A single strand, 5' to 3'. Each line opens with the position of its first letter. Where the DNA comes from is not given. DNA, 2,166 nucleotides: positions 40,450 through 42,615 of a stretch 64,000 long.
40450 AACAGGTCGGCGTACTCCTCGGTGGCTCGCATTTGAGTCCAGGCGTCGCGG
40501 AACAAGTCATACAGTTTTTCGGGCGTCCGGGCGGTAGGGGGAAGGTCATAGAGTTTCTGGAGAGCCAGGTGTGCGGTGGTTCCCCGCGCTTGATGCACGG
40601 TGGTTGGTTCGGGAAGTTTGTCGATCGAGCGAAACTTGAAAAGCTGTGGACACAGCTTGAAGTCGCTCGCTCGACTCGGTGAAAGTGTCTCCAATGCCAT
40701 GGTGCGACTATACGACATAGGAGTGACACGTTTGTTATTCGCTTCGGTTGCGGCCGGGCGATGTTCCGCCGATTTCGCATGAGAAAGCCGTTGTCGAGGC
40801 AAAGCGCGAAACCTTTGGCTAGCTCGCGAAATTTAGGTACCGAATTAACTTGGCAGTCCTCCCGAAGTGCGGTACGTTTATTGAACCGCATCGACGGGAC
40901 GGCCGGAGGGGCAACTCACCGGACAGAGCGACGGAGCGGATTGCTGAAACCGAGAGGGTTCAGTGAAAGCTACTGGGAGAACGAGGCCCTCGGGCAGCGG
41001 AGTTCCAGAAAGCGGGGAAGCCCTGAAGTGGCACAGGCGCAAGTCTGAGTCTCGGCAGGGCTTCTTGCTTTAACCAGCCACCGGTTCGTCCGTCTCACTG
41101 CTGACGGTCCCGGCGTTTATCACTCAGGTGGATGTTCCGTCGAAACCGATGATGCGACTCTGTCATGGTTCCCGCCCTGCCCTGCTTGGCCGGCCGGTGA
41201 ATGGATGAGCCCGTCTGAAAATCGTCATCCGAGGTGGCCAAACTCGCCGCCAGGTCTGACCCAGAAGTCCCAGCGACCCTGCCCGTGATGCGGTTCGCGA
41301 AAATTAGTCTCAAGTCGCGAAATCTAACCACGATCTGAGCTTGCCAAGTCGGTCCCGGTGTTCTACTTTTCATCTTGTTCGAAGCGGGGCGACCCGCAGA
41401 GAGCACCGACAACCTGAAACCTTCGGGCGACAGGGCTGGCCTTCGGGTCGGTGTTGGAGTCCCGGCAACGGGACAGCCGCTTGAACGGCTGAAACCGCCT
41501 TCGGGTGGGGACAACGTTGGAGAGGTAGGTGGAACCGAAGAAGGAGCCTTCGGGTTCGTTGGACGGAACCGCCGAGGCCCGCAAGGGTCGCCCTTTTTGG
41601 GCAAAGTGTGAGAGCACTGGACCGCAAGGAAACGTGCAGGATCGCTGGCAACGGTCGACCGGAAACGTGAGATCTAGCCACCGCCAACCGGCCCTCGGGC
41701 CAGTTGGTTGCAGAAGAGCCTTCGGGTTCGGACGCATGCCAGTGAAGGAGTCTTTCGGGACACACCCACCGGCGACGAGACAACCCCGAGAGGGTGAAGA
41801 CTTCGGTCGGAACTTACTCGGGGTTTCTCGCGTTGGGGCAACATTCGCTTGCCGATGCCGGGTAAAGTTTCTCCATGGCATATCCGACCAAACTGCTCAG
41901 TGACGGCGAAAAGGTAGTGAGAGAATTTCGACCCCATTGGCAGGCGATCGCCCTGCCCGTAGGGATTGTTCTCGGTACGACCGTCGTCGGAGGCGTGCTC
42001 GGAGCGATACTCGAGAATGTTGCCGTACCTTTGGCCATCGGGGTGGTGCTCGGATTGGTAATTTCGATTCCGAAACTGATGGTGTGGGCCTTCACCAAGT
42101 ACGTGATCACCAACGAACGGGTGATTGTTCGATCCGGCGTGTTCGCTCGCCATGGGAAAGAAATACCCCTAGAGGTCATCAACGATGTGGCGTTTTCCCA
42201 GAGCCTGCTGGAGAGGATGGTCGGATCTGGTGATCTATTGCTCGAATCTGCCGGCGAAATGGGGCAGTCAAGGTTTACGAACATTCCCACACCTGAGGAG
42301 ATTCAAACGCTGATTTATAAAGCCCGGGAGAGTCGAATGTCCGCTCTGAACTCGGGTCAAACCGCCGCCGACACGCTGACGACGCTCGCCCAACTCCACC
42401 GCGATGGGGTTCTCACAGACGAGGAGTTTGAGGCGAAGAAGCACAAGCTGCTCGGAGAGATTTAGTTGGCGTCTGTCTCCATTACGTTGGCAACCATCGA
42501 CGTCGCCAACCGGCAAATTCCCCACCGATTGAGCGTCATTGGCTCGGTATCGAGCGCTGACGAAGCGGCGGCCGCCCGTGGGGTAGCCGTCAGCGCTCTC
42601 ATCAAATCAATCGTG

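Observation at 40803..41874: ~1.07 kb non-coding divergent intergenic region with four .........-like repeats and an array of UUCG-tetraloop hairpins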

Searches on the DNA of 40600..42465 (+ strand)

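Call 4: search_rna_families(source=window, start=40600, end=42000, threshold=evalue, max_evalue=10, show_alignments=3)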
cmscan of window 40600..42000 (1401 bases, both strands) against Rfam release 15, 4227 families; matches with E-value up to 10: 1.
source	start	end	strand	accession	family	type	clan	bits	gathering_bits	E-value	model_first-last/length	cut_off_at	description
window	40733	40784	+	RF01553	TB9Cs1H3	Gene; snRNA; snoRNA; HACA-box;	-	18.6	35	0.51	1-65/65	no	Trypanosomatid snoRNA TB9Cs1H3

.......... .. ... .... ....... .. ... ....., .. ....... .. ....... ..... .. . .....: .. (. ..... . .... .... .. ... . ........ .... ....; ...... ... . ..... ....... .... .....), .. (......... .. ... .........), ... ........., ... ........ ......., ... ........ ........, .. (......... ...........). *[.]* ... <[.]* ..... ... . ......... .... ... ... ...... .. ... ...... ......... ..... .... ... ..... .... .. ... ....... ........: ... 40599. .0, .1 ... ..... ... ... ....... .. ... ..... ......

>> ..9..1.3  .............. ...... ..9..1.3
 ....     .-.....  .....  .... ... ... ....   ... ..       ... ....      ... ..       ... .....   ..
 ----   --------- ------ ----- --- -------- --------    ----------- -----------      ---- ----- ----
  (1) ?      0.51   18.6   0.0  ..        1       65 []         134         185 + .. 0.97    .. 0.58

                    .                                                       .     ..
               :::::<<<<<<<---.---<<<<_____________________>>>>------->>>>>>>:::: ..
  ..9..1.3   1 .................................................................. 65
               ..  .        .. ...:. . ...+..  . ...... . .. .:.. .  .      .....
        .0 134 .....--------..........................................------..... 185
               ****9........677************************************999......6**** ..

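Call 50: build_rna_model(alignment_id=A5)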
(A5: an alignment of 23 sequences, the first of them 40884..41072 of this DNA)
Model R1 built from alignment A5 (23 sequences, 199 columns); structure: RNAalifold consensus.
model positions 160; base pairs 37; branch points 3; effective number of sequences 2.78; information 0.59 bits per position. Calibrated on 0.2 Mb of random sequence (short: E-values are rough).
structure used (alignment columns):
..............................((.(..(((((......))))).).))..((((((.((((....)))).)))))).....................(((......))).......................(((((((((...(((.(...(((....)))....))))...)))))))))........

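Call 52: search_with_rna_model(model_id=R1, source=window, max_evalue=1, show_alignments=2)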
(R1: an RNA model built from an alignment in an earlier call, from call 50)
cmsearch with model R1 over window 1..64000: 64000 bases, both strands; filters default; matches with E-value up to 1: 5.
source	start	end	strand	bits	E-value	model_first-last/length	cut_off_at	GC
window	40910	41069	+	120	1.8e-29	1-160/160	no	0.61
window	41633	41832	+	48.8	2.9e-11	1-160/160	no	0.62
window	41782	41825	-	16.7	0.0047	110-153/160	no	0.57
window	41017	41065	-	11.6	0.095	107-155/160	no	0.61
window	55759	55774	+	8.9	0.46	38-53/160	no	0.69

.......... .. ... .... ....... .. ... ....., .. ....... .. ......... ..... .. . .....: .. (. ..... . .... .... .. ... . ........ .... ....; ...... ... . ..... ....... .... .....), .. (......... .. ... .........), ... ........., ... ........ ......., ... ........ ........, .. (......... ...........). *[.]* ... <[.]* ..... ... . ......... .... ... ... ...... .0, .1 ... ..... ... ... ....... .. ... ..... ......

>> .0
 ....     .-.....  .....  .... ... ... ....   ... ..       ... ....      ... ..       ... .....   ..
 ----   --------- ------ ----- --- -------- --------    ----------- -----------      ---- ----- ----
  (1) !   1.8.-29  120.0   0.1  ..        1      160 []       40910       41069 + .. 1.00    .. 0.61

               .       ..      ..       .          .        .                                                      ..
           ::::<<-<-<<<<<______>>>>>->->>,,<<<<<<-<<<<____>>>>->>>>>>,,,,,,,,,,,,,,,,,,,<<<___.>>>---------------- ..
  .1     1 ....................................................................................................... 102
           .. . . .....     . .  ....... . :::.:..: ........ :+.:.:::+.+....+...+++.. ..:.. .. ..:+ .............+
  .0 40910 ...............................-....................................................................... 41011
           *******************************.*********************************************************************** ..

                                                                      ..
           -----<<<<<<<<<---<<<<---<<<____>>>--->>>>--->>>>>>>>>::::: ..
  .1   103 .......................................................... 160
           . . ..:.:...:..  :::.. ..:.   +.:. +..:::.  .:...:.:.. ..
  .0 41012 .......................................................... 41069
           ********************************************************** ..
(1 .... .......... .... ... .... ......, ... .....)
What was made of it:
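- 40885..41070 (+): Short sRNA (~185 nt): an extended nested 5' hairpin, a hairpin with a CC-GAGA-GG loop, a three-tier hairpin with a GGGAGA/GGAGU internal loop, and a 3' hairpin (41017-41064) followed by UUGCUUU. Model R1 hit at 40910-41069, 120 bits, E 2e-29 (call 52).
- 41376..41832 (+): Long sRNA (~455 nt): a 5' GNRA hairpin followed by a chain of about a dozen short hairpins capped by UUCG, GNRA or CUCG. Its 3' ~200 nt aligns to the short-RNA model. R1 hit at 41633-41832, 48.8 bits (call 52).
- On REP / MITE dispersed repeats: The only significant + strand model hits in 64 kb are the two units themselves; the three other listed matches are reverse-strand echoes of the two 3' hairpins (E 0.005, 0.095) and one 16-nt match with E 0.46 (call 52).
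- Model R1 finds significant + strand matches only at this locus in 64 kb (call 52).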

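Call 53: search_with_rna_model(model_id=R1, sources=[L001, L002, L003, L004, L005, L006, L007, L008, L009, L010, L011, L012, L013, L014, L015, L016, L017, L018, L019, L020, L021, L022, L023, L024, L025, L026, L027, L028, L029, L030, L031, L032, L033, L034, L035, L036, L037, L038, L039, L040, L041, L042, L043, L044, L045, L046, L047, L048, L049, L050, L051, L052, L053, L054, L055, L056, L057, L058, L059, L060, L061, L062, L063, L064, L065, L066, L067, L068, L069, L070, L071, L072, L073, L074, L075, L076, L077, L078, L079, L080], max_evalue=0.001)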
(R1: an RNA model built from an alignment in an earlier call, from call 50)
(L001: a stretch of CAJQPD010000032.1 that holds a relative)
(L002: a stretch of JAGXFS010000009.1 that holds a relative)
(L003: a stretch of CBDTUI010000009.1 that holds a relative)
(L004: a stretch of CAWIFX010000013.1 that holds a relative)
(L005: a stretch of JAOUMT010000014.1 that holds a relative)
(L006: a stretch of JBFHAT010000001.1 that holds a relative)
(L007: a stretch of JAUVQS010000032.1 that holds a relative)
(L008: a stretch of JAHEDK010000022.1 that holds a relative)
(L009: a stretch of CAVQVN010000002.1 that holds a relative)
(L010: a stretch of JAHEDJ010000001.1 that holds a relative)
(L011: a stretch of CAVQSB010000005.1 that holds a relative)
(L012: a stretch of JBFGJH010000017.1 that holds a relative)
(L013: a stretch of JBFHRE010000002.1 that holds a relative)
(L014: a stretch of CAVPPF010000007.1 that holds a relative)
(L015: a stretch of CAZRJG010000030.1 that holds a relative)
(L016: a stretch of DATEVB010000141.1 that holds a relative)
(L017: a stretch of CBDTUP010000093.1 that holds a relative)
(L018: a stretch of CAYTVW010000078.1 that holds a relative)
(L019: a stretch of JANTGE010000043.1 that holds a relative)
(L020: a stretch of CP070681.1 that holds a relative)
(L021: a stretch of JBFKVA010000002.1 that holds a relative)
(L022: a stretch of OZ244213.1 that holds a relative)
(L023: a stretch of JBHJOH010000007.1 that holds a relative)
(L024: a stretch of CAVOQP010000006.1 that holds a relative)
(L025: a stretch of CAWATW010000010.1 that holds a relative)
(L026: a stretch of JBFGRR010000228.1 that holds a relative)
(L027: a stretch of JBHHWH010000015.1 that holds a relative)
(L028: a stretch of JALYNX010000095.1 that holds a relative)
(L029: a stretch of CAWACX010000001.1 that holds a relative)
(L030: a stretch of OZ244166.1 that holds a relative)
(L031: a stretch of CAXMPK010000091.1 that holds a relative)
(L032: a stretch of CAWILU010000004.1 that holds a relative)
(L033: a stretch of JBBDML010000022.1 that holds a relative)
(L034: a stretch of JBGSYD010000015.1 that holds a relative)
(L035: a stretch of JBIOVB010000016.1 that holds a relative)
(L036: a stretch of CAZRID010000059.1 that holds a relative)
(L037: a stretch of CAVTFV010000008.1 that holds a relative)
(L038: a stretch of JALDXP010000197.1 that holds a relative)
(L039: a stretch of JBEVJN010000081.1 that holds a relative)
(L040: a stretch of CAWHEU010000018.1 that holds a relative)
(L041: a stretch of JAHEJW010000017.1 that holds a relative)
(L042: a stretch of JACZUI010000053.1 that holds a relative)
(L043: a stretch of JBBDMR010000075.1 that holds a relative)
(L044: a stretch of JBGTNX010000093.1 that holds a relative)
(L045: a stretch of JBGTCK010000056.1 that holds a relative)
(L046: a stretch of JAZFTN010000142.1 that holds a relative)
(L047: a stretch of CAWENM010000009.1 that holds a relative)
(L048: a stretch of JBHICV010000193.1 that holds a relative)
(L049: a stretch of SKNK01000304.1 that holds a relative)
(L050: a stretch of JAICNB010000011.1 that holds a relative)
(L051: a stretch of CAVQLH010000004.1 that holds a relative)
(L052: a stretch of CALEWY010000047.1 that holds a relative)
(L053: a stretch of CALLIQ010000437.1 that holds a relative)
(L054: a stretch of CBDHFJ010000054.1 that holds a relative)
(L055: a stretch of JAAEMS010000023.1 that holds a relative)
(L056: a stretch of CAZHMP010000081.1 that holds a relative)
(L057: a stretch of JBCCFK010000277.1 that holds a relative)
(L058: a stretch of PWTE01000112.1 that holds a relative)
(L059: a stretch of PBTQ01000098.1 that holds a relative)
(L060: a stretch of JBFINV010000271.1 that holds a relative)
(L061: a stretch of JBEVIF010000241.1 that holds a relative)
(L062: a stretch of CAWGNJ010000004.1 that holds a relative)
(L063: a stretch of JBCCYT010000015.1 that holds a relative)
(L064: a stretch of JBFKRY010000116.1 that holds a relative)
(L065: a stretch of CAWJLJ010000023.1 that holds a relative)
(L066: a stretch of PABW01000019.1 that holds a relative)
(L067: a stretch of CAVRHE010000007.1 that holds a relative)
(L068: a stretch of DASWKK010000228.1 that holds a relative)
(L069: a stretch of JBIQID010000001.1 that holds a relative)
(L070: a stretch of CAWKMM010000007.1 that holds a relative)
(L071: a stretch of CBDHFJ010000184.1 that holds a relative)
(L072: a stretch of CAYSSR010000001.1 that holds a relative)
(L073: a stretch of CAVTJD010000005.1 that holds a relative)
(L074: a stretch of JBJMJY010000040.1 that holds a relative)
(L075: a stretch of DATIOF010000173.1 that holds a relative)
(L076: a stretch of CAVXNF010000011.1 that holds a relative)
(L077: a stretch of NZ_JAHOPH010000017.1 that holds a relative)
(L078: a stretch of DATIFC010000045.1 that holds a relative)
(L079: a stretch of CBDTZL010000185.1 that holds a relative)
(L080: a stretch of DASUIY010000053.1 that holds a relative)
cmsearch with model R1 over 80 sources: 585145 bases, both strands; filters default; matches with E-value up to 0.001: 86.
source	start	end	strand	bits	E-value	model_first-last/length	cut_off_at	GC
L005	2536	2695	+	125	8.6e-30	1-160/160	no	0.6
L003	1999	2158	+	123.5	2.1e-29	1-160/160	no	0.61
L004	3205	3364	+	122.6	3.5e-29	1-160/160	no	0.59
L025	2861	3019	+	122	5e-29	1-160/160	no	0.67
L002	2958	3117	+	120.8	1e-28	1-160/160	no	0.6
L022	3774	3935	+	111.6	2.3e-26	1-160/160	no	0.67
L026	1502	1655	+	110.6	4.2e-26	1-160/160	no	0.66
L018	2630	2782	+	109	1e-25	1-160/160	no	0.63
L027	3335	3484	+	101.4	9.2e-24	1-160/160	no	0.65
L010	2345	2530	+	93.7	8.3e-22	1-160/160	no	0.61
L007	903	1088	+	91.5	3e-21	1-160/160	no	0.61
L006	3295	3454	+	83.4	3.6e-19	1-160/160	no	0.7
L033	2634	2784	+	81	1.6e-18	1-160/160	no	0.69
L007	3697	3844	+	75.5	3.8e-17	1-160/160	no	0.63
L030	1889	2061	+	74.4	7.2e-17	1-160/160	no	0.65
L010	3069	3223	+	72.8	1.9e-16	1-160/160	no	0.65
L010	3762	3916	+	72.8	1.9e-16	1-160/160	no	0.65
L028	3218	3371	+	71.9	3.3e-16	1-160/160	no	0.66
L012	3815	3957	+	71.9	3.3e-16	1-160/160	no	0.68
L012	2960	3114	+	69.2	1.6e-15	1-160/160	no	0.66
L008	366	519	+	68.9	1.8e-15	1-160/160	no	0.64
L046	412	556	+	67.9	3.3e-15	1-160/160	no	0.65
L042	3748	3902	+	67.9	3.4e-15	1-160/160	no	0.65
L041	2284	2431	+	61.1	1.8e-13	1-160/160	no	0.7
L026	2126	2233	+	61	2e-13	1-160/160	no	0.71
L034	1490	1665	+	59.3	5.3e-13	1-160/160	no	0.64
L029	3703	3872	+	58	1.2e-12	1-160/160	no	0.68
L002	3546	3699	+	57.8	1.3e-12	1-160/160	no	0.64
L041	3109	3253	+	57.2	1.8e-12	1-160/160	no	0.68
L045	1301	1478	+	57.1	2e-12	1-160/160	no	0.62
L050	2392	2547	+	57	2.1e-12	1-160/160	no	0.68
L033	3126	3268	+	56.9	2.2e-12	1-160/160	no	0.69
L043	1939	2115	+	55.7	4.6e-12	1-160/160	no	0.62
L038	1541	1687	+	55.5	5.1e-12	1-160/160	no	0.67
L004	3794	3947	+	55.3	5.6e-12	1-160/160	no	0.63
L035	3800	3954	+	55.2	5.9e-12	1-160/160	no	0.69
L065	3809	3955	+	54.6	8.7e-12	1-160/160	no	0.67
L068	3750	3903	+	54.6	8.7e-12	1-160/160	no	0.66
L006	3754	3941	+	54.4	9.5e-12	1-160/160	no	0.69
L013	3821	3969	+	53.7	1.4e-11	1-160/160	no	0.66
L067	3810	3956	+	53.3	1.8e-11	1-160/160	no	0.65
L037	2422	2568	+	52.9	2.3e-11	1-160/160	no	0.65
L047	2370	2560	+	52.6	2.7e-11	1-160/160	no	0.65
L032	2414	2570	+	52.5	3e-11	1-160/160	no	0.65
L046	1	58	+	52.3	3.3e-11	103-160/160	5'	0.66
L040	2075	2226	+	52.3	3.4e-11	1-160/160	no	0.68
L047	1829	1980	+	52.2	3.5e-11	1-160/160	no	0.68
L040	3765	3955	+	52.2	3.6e-11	1-160/160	no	0.66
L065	1681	1832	+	52.1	3.8e-11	1-160/160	no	0.68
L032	700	851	+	51.9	4.2e-11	1-160/160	no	0.67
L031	3797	3956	+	51.1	6.8e-11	1-160/160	no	0.66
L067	2207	2358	+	50.8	8.2e-11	1-160/160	no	0.68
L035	3284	3432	+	50.5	9.6e-11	1-160/160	no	0.71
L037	1916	2067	+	50.4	9.9e-11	1-160/160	no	0.69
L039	3766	3956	+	50.3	1.1e-10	1-160/160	no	0.64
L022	3336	3491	-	50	1.3e-10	1-160/160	no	0.68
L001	525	702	+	49.7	1.5e-10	1-160/160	no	0.62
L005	3172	3298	+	49.4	1.8e-10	1-160/160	no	0.65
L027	3816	3955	+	49.3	2e-10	1-160/160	no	0.7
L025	3759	3906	+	49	2.3e-10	1-160/160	no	0.67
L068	2136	2286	+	48.8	2.7e-10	1-160/160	no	0.66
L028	3730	3879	+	48.7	2.7e-10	1-160/160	no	0.66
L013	3009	3182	+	48.7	2.8e-10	1-160/160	no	0.66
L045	1822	2015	+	47.8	4.6e-10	1-160/160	no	0.62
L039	3009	3160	+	47.4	6.1e-10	1-160/160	no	0.68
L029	3329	3377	+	47.2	6.7e-10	107-155/160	no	0.73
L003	2733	2889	+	46.4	1.1e-09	1-160/160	no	0.65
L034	2124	2265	+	46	1.3e-09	1-160/160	no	0.63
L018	3726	3916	+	44.7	2.9e-09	1-160/160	no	0.65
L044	1902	2026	+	44.3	3.6e-09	1-160/160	no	0.69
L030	2491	2650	+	42.6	9.8e-09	1-160/160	no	0.66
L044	1330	1507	+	41.7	1.7e-08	1-160/160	no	0.62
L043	2527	2637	+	40.1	4.4e-08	1-160/160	no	0.67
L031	3279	3405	+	37.9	1.6e-07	1-160/160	no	0.66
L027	3427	3601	-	32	5.1e-06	1-160/160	no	0.62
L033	3211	3346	-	30.9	9.6e-06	1-160/160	no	0.6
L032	2515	2660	-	26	0.00018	1-160/160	no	0.59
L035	3380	3444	-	25.6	0.00022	91-155/160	no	0.69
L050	2492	2658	-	25.4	0.00026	1-160/160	no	0.65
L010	2737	2884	+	24.7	0.00037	1-160/160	no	0.62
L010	3430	3577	+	24.7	0.00037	1-160/160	no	0.62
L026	2183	2226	-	24.4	0.00045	110-153/160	no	0.7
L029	3330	3393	-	23.7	0.00069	92-155/160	no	0.72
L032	794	933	-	23.3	0.00086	1-160/160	no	0.63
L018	3857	4000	-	23.2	0.00093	1-160/160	no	0.56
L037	2015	2074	-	23.1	0.00095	96-155/160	no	0.65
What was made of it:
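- On REP / MITE dispersed repeats: The strand and position are fixed in related loci (call 53).
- Minus-strand model hits are much weaker (calls 52, 53).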

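Call 69: search_rna_families(sources=[L010, L026, L027, L034, L160, L116, L162, L113, L109, L099, L136, L156, L002, L025], threshold=gathering)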
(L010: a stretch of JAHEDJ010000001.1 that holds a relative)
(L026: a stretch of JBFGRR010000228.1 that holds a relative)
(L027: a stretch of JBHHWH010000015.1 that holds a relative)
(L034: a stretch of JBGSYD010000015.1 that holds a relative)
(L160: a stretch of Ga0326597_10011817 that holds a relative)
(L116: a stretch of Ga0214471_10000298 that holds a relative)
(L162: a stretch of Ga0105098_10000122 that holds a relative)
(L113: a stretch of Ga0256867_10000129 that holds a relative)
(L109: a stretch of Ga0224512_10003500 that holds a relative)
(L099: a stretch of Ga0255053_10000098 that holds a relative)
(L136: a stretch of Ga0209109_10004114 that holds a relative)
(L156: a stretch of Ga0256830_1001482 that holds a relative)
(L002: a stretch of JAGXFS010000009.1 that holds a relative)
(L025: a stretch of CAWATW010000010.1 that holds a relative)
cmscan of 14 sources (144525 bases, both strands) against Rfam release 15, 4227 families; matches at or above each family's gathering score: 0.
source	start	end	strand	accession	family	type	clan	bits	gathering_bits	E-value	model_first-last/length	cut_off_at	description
